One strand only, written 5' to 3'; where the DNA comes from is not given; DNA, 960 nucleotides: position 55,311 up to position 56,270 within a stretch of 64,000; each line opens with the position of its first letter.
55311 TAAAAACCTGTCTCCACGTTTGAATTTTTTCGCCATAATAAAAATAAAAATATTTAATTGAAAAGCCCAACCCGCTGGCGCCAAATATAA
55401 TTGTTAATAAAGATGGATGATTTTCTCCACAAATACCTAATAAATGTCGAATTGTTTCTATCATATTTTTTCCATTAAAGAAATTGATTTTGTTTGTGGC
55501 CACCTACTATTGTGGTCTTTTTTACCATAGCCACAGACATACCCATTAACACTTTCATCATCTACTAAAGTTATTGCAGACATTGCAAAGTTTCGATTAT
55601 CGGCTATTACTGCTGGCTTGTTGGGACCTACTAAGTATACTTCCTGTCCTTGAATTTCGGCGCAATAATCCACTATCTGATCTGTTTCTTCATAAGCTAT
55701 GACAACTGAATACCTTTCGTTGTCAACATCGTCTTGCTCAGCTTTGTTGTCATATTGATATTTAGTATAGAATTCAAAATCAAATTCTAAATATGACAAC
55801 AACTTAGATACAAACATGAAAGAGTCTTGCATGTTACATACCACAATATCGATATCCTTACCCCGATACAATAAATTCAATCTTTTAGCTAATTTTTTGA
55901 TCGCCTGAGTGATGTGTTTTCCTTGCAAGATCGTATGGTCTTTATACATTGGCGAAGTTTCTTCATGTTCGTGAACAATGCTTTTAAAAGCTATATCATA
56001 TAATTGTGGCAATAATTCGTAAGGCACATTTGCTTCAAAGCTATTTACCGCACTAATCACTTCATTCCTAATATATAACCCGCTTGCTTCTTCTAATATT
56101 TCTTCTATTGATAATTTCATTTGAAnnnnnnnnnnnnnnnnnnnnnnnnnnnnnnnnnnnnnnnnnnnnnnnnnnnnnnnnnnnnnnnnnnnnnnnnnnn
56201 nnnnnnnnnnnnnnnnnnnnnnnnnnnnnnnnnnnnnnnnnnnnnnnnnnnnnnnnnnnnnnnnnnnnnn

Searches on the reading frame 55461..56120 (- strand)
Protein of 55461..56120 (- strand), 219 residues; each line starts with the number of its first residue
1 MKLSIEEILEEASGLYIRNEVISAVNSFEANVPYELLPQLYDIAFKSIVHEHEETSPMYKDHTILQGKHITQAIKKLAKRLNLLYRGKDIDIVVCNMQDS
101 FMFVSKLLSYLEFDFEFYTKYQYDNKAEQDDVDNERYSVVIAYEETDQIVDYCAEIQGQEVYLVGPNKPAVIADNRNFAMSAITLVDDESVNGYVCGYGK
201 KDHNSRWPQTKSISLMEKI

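Call 3: search_protein_families(library=pfam, proteins=[window:55461-56120:-], max_evalue=0.01)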
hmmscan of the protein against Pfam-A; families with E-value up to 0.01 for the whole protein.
window:55461-56120:- (219 aa): 1 family
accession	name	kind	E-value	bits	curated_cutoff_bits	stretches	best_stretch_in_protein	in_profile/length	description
PF00156.33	Pribosyltran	-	5.2e-05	23.1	26.3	1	63-132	4-72/158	Phosphoribosyl transferase domain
